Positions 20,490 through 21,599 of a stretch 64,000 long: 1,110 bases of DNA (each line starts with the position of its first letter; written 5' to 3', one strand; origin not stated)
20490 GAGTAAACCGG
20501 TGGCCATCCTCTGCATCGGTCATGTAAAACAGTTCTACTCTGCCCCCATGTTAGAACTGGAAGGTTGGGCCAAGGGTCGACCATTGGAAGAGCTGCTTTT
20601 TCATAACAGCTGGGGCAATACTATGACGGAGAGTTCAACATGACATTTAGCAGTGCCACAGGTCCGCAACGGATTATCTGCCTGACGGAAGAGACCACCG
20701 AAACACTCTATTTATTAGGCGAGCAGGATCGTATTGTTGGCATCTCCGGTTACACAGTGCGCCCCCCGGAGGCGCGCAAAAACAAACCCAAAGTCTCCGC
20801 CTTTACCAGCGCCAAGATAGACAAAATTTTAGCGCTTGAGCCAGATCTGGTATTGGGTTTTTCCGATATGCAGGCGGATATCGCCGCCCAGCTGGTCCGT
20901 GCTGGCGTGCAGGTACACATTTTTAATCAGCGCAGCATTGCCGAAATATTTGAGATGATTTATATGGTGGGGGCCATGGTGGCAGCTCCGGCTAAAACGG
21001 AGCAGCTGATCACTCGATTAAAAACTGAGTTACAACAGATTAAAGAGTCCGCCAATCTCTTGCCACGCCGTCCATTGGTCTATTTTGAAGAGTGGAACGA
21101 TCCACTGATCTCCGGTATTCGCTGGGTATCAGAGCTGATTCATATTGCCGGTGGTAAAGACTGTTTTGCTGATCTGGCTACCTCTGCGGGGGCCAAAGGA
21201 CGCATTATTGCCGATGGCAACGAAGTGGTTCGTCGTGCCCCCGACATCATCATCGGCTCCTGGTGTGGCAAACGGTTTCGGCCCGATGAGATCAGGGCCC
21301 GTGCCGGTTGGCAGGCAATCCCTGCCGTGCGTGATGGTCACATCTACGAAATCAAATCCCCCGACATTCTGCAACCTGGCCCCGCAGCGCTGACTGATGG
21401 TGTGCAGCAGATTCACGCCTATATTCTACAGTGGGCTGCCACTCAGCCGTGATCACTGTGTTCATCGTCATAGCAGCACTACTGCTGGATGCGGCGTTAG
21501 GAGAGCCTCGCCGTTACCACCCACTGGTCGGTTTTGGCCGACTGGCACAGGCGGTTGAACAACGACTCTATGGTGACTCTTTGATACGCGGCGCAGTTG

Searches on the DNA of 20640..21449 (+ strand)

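Call 54: search_rna_families(sources=[L095, L108, L112, L133, L148, L152, L163, L127, L090], threshold=gathering)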
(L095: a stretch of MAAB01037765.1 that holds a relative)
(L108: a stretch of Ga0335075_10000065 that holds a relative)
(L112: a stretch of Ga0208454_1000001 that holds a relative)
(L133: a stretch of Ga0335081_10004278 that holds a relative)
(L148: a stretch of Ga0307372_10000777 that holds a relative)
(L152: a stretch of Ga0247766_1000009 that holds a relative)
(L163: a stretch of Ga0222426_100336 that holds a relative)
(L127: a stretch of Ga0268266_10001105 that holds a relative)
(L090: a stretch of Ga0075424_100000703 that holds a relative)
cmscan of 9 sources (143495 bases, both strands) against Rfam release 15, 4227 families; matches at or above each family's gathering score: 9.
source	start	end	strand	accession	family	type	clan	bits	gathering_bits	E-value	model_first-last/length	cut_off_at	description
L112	16500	16686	-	RF00013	6S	Gene;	-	83.2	46.4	1.4e-14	1-187/187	no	6S / SsrS RNA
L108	4880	5067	+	RF00013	6S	Gene;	-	72.7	46.4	4.6e-12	1-187/187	no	6S / SsrS RNA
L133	16315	16504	-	RF00013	6S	Gene;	-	69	46.4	3.4e-11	1-187/187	no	6S / SsrS RNA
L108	11415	11485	-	RF00005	tRNA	Gene; tRNA;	CL00001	65.5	29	1.2e-11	1-71/71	no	tRNA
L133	13839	13909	+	RF00005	tRNA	Gene; tRNA;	CL00001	65.5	29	1.2e-11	1-71/71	no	tRNA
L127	14298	14368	+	RF00005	tRNA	Gene; tRNA;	CL00001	65.5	29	1.2e-11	1-71/71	no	tRNA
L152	13883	13953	+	RF00005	tRNA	Gene; tRNA;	CL00001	63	29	6e-11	1-71/71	no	tRNA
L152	16417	16607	-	RF00013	6S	Gene;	-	62.3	46.4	1.4e-09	1-187/187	no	6S / SsrS RNA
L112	13737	13807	+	RF00005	tRNA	Gene; tRNA;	CL00001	60.1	29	3.7e-10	1-71/71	no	tRNA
